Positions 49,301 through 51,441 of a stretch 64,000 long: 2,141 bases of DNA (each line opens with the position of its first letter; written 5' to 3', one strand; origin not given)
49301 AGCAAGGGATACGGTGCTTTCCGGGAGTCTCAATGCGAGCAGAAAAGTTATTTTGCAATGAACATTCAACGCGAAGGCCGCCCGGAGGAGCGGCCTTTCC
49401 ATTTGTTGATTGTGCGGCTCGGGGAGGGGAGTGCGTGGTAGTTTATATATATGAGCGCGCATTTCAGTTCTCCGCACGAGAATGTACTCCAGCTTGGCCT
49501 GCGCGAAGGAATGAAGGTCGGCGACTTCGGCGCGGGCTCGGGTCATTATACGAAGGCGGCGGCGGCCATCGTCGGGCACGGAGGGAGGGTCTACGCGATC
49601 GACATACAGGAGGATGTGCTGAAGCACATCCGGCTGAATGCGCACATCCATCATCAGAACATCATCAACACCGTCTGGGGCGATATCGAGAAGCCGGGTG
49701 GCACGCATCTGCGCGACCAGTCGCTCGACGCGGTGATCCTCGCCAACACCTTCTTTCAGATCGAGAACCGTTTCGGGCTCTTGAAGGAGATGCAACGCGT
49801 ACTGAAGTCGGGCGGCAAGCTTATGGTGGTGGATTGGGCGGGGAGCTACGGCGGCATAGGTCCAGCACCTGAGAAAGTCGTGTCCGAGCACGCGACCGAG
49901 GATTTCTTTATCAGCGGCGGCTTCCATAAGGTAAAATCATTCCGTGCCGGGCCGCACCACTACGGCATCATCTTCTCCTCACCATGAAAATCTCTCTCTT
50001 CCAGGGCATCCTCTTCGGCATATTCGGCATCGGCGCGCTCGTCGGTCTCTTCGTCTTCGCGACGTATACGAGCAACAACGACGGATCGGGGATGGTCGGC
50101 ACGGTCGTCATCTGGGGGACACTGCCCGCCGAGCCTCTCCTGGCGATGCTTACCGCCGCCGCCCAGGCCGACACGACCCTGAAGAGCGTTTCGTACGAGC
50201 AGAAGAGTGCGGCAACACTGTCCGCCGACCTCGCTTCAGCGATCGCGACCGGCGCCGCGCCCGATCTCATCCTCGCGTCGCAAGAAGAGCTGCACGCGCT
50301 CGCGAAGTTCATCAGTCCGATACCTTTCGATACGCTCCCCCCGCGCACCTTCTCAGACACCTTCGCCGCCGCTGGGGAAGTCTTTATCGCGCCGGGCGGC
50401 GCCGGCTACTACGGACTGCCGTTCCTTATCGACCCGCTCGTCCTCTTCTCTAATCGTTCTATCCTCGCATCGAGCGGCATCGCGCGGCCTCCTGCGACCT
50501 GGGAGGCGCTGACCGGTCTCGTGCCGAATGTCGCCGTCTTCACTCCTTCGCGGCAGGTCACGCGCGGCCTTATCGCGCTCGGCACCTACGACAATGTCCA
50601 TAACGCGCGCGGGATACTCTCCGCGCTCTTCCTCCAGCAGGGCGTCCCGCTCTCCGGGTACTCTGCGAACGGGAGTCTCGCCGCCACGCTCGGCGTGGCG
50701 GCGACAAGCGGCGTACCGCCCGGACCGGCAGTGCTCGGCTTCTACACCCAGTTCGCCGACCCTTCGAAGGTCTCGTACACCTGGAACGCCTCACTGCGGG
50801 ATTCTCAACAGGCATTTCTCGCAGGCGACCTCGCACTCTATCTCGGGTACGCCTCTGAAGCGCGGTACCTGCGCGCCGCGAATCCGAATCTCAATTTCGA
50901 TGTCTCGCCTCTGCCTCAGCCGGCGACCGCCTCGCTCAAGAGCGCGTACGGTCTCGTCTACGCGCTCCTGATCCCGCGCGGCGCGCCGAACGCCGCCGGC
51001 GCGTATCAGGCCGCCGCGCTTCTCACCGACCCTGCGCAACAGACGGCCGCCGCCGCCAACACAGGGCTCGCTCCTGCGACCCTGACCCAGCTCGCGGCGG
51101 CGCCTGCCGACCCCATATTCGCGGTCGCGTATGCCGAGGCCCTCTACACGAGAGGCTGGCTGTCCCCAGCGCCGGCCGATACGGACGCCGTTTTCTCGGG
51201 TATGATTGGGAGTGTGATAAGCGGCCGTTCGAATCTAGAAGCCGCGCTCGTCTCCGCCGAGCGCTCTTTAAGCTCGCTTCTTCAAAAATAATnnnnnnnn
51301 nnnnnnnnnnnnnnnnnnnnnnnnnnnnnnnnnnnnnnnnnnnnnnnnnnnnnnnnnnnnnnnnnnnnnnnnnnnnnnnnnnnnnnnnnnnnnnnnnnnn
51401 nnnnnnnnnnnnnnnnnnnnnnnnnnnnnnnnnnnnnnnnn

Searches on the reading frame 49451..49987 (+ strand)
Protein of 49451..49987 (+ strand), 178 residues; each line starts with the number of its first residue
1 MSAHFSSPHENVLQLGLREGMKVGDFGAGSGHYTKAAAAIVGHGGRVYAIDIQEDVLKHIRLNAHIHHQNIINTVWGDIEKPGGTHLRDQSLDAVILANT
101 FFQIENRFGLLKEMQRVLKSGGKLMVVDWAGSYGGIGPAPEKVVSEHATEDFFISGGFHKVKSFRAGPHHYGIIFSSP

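Call 3: search_protein_families(library=pfam, proteins=[window:49451-49987:+], max_evalue=1)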
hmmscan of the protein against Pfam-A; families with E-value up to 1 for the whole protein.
window:49451-49987:+ (178 aa): 24 families
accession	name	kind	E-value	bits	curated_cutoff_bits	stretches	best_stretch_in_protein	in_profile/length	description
PF08241.18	Methyltransf_11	-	2.2e-16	60.7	21.2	1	25-125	2-94/95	Methyltransferase domain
PF13847.12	Methyltransf_31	-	1.5e-15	57.6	27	1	18-130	2-113/145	Methyltransferase domain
PF13649.12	Methyltransf_25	-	1.4e-12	48.6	27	1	25-122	3-97/97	Methyltransferase domain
PF08242.18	Methyltransf_12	-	9.4e-10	39.6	30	1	25-124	2-98/98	Methyltransferase domain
PF01209.24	Ubie_methyltran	-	2.3e-09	37.4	20.1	1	16-129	44-154/233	ubiE/COQ5 methyltransferase family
PF01135.25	PCMT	-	2.1e-06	28.1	20.3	1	15-78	69-132/210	Protein-L-isoaspartate(D-aspartate) O-methyltransferase (PCMT)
PF13489.12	Methyltransf_23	-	3.2e-06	27.4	27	1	10-132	11-122/164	Methyltransferase domain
PF01269.23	Fibrillarin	-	3e-05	23.7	27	1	11-127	63-175/227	Fibrillarin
PF01728.25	FtsJ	-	9.1e-05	22.9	24.1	1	17-70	19-74/181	FtsJ-like methyltransferase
PF02475.24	TRM5-TYW2_MTfase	-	0.00037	20.9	28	1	19-97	36-110/164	TRM5/TYW2 methyltransferase domain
PF05175.20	MTS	-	0.00046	20.3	23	1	19-127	31-139/170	Methyltransferase small domain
PF06325.19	PrmA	-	0.0018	18.3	22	1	17-125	159-257/296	Ribosomal protein L11 methyltransferase (PrmA)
PF13679.12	Methyltransf_32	-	0.0072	16.7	27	1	20-62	26-71/143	Methyltransferase domain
PF07021.18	MetW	-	0.013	15.5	21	1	17-119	11-103/193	Methionine biosynthesis protein MetW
PF08704.16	GCD14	-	0.028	14.5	26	1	13-97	34-119/247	tRNA methyltransferase complex GCD14 subunit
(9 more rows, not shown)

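Call 4: search_protein_families(library=ncbifam, proteins=[window:49451-49987:+], max_evalue=1)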
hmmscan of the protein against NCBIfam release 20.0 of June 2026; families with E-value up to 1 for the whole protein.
window:49451-49987:+ (178 aa): 54 families (the best 25 are shown)
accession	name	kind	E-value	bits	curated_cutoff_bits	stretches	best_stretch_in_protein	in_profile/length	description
NF041537.1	ArsM_AhpD_UU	exception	1.4e-14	53.7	510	1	17-128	74-182/345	arsenite methyltransferase/AhpD domain selenoprotein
NF008823.0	PRK11873.1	subfamily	1.8e-13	50.6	263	1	17-128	75-183/272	arsenite methyltransferase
NF047649.1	MTase_UXPK_star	exception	1.8e-13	50.1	460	1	17-128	75-183/283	methyltransferase/UXPK-star double selenoprotein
NF041536.1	ArsM_DUF2284_UU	exception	2.8e-13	49.1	575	1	17-128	74-182/459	arsenite methyltransferase/DUF2284 domain selenoprotein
NF001240.0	PRK00216.1-1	equivalog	5.4e-13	48.6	378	1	15-130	59-172/251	bifunctional demethylmenaquinone methyltransferase/2-methoxy-6-polyprenyl-1,4-benzoquinol methylase UbiE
NF001243.0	PRK00216.1-4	equivalog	8.6e-11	41.6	235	1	10-128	38-153/237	demethylmenaquinone methyltransferase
TIGR02469.1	CbiT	equivalog_domain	1.9e-10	41.1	78.3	1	14-126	14-120/124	precorrin-6Y C5,15-methyltransferase (decarboxylating) subunit CbiT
NF052510.1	methyltran_MpqE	exception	6.7e-10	38.7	335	1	4-129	31-154/234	methyl-plastoquinone biosynthesis methyltransferase MpqE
NF043040.1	corrin_prot_MT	hypoth_equivalog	8.8e-10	38.4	180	1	9-128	31-149/216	corrinoid protein-associated methyltransferase CpaM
TIGR02752.1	MenG_heptapren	equivalog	2.3e-09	37.1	419.85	1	8-128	34-151/231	demethylmenaquinone methyltransferase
NF001244.0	PRK00216.1-5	equivalog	1.5e-08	34.2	216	1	14-129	43-156/236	bifunctional demethylmenaquinone methyltransferase/2-methoxy-6-polyprenyl-1,4-benzoquinol methylase UbiE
NF045667.1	MTase_DVU1556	equivalog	1.6e-08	34.3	155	1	15-129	18-122/213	DVU_1556 family methyltransferase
TIGR01934.1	MenG_MenH_UbiE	subfamily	2.8e-08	33.4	158.35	1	14-129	34-144/223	ubiquinone/menaquinone biosynthesis methyltransferase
NF040538.1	methyl_ArsM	equivalog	3.4e-08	33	500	2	18-67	60-109/356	arsinothricin biosynthesis methyltransferase ArsM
NF001241.0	PRK00216.1-2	equivalog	4.4e-08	33.1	327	1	14-129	46-150/231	demethylmenaquinone methyltransferase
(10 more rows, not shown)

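Call 65: search_protein_families(library=padloc, proteins=[window:49451-49984:+], max_evalue=0.01)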
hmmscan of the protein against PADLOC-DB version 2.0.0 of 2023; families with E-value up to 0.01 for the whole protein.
window:49451-49984:+ (178 aa): 1 family
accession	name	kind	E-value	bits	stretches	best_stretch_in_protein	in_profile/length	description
PDLC04134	mad2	-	1.9e-19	67.9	1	14-152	286-417/492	mads_2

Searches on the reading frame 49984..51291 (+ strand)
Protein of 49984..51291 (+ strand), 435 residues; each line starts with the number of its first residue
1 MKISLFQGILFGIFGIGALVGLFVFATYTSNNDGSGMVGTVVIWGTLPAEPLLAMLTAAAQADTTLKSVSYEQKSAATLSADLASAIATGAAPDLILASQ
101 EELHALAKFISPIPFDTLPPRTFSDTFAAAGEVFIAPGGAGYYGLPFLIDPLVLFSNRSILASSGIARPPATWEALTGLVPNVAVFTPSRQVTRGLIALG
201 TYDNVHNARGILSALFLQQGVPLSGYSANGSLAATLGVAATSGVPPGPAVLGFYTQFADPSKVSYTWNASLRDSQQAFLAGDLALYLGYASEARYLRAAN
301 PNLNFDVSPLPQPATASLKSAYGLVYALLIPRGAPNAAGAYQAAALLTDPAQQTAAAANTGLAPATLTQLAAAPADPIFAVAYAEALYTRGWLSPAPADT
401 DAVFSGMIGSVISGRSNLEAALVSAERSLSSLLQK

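Call 3: search_protein_families(library=pfam, proteins=[window:49984-51291:+], max_evalue=1)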
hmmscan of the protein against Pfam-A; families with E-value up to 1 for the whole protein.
window:49984-51291:+ (435 aa): 3 families
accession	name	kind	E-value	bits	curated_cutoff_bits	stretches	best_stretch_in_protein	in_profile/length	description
PF13416.11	SBP_bac_8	-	7.2e-23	82.2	27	1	68-368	13-264/279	Bacterial extracellular solute-binding protein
PF01547.30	SBP_bac_1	-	6.3e-18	66.2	26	1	67-353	24-306/307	Bacterial extracellular solute-binding protein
PF23509.1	MSMEG_3727_PQQ-assoc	-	0.094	12.6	27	1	21-50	112-141/152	MSMEG_3727, PQQ-associated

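Call 4: search_protein_families(library=ncbifam, proteins=[window:49984-51291:+], max_evalue=1)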
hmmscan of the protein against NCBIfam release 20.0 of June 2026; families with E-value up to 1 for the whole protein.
window:49984-51291:+ (435 aa): 0 families

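Call 65: search_protein_families(library=padloc, proteins=[window:49984-51288:+], max_evalue=0.01)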
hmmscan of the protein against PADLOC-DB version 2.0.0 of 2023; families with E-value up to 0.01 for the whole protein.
window:49984-51288:+ (435 aa): 0 families

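Call 70: search_solved_structures(query=window:49984-51288:+, max_evalue=0.001)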
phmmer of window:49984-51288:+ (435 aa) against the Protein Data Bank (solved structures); distinct sequences matched with E-value up to 0.001: 4.
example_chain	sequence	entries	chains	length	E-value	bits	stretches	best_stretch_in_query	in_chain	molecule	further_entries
4r9f_A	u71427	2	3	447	6.3e-07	32.1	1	82-380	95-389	MBP1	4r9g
5ci5_A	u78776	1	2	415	1.1e-05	28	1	143-348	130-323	Extracellular solute-binding protein family 1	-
1elj_A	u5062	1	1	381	5.8e-05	25.6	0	39-179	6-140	MALTODEXTRIN-BINDING PROTEIN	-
8art_A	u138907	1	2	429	0.00093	21.6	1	33-177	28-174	Putative secreted maltose-binding protein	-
